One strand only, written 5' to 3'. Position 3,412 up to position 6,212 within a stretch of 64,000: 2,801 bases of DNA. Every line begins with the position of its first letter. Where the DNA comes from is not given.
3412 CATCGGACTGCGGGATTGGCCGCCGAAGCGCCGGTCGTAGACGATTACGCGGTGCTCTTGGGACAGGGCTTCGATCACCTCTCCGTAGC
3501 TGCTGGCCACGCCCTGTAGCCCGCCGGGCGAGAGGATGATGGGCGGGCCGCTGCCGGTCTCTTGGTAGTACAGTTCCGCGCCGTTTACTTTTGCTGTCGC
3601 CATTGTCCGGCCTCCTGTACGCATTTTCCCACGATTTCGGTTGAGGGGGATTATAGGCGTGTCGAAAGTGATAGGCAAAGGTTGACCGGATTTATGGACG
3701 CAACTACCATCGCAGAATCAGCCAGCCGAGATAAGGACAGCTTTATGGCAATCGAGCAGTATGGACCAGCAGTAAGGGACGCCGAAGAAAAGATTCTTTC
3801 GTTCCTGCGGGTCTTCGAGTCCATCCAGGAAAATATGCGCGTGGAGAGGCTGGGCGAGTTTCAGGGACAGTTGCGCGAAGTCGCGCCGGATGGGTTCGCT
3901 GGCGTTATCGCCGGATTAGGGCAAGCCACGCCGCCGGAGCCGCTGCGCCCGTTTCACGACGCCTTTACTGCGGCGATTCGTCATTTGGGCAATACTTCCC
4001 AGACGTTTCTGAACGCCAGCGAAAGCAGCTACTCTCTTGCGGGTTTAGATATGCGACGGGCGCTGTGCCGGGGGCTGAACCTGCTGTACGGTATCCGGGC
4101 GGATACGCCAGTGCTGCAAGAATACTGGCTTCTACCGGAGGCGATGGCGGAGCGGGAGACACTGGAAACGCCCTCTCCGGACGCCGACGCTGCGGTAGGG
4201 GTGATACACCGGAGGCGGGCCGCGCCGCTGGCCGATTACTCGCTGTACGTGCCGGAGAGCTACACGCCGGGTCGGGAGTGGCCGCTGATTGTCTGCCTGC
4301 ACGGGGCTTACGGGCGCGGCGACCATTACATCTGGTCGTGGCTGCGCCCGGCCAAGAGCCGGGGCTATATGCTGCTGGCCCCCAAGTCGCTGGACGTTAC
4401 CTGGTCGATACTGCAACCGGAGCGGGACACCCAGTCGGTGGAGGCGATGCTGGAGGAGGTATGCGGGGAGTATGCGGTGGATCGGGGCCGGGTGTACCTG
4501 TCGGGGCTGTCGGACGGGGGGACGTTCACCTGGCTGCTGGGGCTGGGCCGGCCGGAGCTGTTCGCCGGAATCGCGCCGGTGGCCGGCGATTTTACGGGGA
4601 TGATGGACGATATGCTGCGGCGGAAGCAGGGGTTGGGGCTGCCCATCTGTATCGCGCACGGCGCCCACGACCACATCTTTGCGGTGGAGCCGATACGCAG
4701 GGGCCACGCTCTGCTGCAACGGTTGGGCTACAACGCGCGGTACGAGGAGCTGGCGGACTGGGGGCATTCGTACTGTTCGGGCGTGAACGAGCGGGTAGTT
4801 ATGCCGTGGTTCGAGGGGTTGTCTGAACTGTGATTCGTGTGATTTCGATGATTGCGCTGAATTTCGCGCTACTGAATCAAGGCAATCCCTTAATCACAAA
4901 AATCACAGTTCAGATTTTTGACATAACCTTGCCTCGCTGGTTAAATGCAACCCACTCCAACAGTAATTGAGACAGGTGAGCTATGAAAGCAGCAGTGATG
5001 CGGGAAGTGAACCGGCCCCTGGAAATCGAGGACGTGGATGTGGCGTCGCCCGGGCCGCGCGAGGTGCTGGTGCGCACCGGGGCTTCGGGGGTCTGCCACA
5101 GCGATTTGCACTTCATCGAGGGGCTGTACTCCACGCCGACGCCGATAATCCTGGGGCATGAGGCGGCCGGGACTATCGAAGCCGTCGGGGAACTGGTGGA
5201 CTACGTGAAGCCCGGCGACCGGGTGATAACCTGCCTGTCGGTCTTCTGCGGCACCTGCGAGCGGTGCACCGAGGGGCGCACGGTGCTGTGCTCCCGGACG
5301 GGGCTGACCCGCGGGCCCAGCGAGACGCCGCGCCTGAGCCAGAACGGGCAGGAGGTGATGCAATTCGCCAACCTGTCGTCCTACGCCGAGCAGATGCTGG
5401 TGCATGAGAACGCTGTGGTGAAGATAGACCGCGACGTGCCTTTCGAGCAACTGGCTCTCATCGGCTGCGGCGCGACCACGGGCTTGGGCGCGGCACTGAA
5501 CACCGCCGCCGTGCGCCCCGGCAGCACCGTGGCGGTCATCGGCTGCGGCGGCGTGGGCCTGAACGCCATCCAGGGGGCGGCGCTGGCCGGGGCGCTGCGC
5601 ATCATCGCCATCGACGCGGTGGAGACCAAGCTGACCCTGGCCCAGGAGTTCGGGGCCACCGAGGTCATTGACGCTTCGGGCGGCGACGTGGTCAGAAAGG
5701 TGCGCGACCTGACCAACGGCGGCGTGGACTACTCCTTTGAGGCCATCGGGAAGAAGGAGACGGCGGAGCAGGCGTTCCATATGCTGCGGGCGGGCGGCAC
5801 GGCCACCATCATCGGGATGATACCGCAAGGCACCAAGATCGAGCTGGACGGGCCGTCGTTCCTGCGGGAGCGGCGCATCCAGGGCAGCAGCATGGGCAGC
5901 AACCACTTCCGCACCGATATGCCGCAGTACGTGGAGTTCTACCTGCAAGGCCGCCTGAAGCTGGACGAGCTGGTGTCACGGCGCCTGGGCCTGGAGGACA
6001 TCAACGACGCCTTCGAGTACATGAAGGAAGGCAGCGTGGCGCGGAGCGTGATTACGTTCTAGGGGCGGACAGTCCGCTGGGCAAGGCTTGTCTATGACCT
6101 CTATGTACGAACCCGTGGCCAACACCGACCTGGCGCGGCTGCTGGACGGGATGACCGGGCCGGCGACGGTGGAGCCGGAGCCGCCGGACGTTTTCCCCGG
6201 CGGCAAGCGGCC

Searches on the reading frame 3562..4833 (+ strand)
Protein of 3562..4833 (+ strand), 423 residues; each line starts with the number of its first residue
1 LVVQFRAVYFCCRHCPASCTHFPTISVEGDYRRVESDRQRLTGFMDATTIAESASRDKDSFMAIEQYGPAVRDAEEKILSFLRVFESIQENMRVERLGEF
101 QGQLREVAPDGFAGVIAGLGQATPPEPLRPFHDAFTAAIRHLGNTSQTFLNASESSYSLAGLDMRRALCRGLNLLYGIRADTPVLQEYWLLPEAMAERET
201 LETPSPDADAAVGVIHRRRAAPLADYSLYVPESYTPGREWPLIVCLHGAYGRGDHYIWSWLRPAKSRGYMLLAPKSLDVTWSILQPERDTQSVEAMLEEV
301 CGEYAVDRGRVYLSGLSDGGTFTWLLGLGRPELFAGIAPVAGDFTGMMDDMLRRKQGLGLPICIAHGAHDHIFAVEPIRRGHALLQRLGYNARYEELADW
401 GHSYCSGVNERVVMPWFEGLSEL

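Call 11: search_protein_families(library=pfam, proteins=[window:3562-4833:+])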
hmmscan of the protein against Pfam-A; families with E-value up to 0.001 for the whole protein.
window:3562-4833:+ (423 aa): 1 family
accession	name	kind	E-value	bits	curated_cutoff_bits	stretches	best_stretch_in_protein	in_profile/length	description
PF10503.15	Esterase_PHB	-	0.00035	20.3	23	0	290-342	78-130/219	Esterase PHB depolymerase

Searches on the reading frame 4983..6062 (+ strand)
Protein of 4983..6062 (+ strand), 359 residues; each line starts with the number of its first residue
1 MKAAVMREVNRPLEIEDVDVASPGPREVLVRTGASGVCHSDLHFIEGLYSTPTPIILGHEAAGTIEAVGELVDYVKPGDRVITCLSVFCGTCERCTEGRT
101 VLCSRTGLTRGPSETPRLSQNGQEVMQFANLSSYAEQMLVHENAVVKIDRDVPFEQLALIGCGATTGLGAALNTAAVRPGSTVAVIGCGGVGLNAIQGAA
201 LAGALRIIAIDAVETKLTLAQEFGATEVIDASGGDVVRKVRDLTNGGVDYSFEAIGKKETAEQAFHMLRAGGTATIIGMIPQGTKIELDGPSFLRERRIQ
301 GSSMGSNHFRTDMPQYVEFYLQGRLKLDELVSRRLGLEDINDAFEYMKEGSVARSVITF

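Call 11: search_protein_families(library=pfam, proteins=[window:4983-6062:+])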
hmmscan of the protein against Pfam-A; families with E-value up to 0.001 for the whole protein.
window:4983-6062:+ (359 aa): 4 families
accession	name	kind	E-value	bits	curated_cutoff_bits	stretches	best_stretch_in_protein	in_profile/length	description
PF00107.32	ADH_zinc_N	-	1.5e-31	109.4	31.8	1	190-319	1-126/129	Zinc-binding dehydrogenase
PF08240.17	ADH_N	-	5.5e-26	91.3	23.5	1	24-149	1-103/104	Alcohol dehydrogenase GroES-like domain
PF13602.12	ADH_zinc_N_2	-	1.4e-11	45.8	27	1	223-352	1-128/134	Zinc-binding dehydrogenase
PF16912.11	Glu_dehyd_C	-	3e-08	33.8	34.9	1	177-348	29-202/211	Glucose dehydrogenase C-terminus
